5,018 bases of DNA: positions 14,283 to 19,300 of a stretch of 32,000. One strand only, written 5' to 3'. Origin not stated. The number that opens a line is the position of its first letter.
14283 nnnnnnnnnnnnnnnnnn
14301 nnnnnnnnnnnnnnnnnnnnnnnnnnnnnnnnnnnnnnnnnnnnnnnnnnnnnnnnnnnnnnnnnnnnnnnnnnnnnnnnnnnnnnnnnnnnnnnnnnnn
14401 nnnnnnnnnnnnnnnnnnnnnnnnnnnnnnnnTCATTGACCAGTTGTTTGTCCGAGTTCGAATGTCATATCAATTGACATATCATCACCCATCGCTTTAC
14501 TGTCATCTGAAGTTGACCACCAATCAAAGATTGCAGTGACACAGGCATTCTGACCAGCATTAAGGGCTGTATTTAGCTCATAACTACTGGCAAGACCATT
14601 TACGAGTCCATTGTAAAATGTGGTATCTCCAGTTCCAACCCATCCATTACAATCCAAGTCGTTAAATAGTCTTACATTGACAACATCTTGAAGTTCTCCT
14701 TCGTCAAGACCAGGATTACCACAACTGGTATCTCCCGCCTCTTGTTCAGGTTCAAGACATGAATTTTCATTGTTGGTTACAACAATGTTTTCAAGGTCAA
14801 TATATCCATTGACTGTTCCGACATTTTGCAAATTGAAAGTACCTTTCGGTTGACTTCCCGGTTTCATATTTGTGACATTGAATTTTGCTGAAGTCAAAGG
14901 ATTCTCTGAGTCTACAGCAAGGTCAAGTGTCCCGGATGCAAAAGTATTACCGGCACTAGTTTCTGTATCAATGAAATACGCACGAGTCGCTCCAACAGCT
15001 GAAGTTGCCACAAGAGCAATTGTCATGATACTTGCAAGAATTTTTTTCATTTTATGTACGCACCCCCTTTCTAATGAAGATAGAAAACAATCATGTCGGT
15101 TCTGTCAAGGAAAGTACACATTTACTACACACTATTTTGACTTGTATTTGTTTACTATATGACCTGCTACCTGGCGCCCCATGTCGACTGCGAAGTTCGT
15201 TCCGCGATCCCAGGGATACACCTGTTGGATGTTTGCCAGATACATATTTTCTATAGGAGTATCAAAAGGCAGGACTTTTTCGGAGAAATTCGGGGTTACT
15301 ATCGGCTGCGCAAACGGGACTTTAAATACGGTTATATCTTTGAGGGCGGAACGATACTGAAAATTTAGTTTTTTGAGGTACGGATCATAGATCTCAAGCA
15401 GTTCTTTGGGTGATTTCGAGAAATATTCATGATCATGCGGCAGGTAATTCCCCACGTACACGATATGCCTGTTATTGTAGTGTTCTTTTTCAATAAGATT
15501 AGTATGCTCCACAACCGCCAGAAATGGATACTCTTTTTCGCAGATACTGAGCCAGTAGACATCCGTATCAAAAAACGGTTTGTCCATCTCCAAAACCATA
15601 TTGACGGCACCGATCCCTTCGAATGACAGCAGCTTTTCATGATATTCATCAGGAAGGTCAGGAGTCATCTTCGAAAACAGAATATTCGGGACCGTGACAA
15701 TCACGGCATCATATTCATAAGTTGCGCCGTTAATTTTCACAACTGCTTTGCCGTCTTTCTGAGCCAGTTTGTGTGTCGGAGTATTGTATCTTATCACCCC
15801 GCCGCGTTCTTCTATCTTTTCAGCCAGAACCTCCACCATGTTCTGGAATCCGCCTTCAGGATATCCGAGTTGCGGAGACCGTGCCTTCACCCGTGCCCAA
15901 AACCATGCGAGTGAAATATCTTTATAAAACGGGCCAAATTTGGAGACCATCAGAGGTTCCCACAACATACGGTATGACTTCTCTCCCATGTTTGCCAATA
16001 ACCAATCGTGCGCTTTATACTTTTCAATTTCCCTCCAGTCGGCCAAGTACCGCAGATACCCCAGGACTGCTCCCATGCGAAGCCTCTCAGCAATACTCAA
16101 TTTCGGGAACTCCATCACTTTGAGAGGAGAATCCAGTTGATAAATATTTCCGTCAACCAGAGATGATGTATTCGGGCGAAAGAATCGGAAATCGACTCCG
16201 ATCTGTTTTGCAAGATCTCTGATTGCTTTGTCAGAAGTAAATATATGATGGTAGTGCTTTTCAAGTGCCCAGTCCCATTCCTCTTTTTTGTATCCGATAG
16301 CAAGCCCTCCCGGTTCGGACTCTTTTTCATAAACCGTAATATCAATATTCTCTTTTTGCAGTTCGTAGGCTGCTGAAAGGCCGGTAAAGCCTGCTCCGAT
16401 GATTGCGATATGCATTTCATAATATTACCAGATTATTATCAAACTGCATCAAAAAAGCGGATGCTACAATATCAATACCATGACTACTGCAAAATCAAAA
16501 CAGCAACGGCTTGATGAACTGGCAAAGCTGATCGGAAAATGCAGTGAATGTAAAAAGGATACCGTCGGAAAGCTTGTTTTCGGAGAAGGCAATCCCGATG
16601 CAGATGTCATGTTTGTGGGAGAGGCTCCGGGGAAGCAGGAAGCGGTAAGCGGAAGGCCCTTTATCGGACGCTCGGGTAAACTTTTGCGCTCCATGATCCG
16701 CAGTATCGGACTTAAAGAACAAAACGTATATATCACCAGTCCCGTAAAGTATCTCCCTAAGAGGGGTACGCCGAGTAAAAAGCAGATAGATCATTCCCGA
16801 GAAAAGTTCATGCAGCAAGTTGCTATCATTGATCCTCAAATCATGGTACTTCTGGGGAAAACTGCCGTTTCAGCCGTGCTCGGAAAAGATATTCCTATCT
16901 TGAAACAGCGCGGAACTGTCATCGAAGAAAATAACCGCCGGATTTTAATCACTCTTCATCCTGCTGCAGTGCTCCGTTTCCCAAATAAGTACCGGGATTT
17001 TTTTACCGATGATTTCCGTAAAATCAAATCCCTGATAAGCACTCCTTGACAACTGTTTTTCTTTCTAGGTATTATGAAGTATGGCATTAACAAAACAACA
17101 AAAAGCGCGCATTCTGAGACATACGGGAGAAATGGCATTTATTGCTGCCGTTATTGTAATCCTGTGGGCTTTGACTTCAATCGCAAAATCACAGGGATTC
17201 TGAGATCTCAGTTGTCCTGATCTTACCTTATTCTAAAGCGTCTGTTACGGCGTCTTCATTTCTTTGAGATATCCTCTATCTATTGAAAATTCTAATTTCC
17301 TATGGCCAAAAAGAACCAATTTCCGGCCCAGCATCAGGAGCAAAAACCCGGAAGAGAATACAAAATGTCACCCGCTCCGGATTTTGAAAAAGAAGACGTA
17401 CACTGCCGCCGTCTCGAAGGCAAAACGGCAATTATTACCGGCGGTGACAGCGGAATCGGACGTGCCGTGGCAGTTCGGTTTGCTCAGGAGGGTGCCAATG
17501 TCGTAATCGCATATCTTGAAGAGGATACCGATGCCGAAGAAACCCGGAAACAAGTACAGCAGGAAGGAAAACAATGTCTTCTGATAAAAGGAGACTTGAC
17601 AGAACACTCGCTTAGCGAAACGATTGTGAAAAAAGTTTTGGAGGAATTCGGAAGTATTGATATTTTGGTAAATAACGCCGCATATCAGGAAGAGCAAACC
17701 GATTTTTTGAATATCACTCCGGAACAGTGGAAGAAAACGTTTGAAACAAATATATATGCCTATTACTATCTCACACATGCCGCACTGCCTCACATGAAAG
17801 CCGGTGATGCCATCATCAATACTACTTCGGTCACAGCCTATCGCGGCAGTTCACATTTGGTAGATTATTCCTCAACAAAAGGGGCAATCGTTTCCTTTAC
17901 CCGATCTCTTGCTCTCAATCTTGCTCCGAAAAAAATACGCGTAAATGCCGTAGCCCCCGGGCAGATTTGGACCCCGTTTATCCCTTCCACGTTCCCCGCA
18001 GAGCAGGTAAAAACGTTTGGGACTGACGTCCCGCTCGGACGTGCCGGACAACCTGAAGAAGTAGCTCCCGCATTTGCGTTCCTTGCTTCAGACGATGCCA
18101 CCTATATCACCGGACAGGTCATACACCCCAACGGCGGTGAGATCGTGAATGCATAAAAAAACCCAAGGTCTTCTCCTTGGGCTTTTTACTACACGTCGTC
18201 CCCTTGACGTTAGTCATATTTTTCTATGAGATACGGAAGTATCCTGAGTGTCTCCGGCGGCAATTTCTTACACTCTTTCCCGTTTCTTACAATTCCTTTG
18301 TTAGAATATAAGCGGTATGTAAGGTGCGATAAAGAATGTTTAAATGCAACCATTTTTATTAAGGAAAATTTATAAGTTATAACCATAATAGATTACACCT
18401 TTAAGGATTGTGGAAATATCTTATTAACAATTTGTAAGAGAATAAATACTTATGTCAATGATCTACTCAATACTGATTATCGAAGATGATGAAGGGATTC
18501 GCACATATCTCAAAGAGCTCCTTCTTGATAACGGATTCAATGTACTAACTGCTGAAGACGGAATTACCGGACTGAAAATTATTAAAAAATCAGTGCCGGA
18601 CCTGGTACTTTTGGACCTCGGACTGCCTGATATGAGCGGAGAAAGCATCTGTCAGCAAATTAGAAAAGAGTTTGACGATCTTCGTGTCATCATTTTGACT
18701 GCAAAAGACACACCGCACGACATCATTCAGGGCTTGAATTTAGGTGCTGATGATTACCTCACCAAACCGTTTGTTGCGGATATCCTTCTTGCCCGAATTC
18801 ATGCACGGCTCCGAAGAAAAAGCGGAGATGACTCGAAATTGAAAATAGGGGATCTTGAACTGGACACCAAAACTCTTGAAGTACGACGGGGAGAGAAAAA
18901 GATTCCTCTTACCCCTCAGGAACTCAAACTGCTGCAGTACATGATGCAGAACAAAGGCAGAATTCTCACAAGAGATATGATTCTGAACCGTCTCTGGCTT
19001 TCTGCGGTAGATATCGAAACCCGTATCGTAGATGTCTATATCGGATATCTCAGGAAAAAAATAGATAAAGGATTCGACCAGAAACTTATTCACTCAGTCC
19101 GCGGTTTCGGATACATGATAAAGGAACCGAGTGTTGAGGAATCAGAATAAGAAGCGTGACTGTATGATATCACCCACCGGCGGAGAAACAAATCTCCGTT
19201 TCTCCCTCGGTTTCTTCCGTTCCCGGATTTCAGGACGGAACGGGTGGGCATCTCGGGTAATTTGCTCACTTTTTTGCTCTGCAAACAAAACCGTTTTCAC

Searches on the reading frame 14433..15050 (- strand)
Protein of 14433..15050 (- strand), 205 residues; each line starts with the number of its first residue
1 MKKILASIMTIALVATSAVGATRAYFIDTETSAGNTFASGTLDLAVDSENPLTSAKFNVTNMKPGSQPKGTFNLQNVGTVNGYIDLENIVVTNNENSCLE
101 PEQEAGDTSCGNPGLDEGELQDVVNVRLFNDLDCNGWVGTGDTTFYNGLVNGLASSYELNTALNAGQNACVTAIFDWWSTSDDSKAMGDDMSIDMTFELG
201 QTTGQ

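Call 62: search_protein_families(library=pfam, proteins=[window:14433-15050:-], max_evalue=0.00001)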
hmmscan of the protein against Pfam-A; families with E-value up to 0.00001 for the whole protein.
window:14433-15050:- (205 aa): 1 family
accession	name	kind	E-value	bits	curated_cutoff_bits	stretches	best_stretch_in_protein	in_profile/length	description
PF12389.13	Peptidase_M73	-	1.7e-14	54.5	22.5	1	2-92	4-84/196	Camelysin metallo-endopeptidase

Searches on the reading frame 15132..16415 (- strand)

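Call 62: search_protein_families(library=pfam, proteins=[window:15132-16415:-], max_evalue=0.00001)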
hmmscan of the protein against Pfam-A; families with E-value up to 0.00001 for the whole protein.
window:15132-16415:- (427 aa): 5 families
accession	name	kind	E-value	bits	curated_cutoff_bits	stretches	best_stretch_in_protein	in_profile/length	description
PF01593.30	Amino_oxidase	-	1.1e-29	104.5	19.8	1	10-362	1-374/443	Flavin containing amine oxidoreductase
PF01266.30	DAO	-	5.2e-14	53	27.9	1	3-37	2-37/353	FAD dependent oxidoreductase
PF13450.12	NAD_binding_8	-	1e-12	48.6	21.9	1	5-71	1-67/68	NAD(P)-binding Rossmann-like domain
PF03486.20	HI0933_like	-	2.4e-06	27.6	50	0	2-36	2-36/244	HI0933-like protein Rossmann domain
PF07992.20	Pyr_redox_2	-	3.3e-06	27.2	26.1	0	1-45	1-45/291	Pyridine nucleotide-disulphide oxidoreductase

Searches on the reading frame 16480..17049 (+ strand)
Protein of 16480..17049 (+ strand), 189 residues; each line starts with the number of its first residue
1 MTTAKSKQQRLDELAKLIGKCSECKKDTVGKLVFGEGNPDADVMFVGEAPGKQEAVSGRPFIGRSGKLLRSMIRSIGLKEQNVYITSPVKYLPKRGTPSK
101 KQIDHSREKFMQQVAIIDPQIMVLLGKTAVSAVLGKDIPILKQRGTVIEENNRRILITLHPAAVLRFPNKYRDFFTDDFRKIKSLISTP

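Call 63: search_protein_families(library=pfam, proteins=[window:16480-17049:+], max_evalue=0.00001)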
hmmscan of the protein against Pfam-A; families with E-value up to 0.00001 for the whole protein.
window:16480-17049:+ (189 aa): 1 family
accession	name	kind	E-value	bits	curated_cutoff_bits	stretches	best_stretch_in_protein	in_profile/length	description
PF03167.25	UDG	-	6.1e-34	117.6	24.3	1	34-176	1-134/141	Uracil DNA glycosylase superfamily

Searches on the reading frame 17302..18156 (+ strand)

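Call 63: search_protein_families(library=pfam, proteins=[window:17302-18156:+], max_evalue=0.00001)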
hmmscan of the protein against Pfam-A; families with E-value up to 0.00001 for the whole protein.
window:17302-18156:+ (284 aa): 4 families
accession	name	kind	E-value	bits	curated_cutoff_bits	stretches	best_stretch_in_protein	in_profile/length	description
PF13561.12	adh_short_C2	-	9.1e-65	219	27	1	49-279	5-234/236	Enoyl-(Acyl carrier protein) reductase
PF00106.31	adh_short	-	2.1e-52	177.9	26.6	1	41-228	1-188/195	short chain dehydrogenase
PF08659.16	KR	-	3.6e-14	53.5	22.6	1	42-200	2-160/180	KR domain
PF23441.1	SDR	-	6.3e-07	29.5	27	1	37-279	4-254/258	SDR-like rossmann domain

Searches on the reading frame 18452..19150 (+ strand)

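Call 63: search_protein_families(library=pfam, proteins=[window:18452-19150:+], max_evalue=0.00001)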
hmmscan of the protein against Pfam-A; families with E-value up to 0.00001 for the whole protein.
window:18452-19150:+ (232 aa): 2 families
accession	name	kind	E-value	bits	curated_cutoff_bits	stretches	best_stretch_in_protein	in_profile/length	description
PF00072.30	Response_reg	-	3.7e-29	101.6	30.2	1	7-116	1-110/111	Response regulator receiver domain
PF00486.34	Trans_reg_C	-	1.4e-24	86.4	26.2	1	149-222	2-76/77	Transcriptional regulatory protein, C terminal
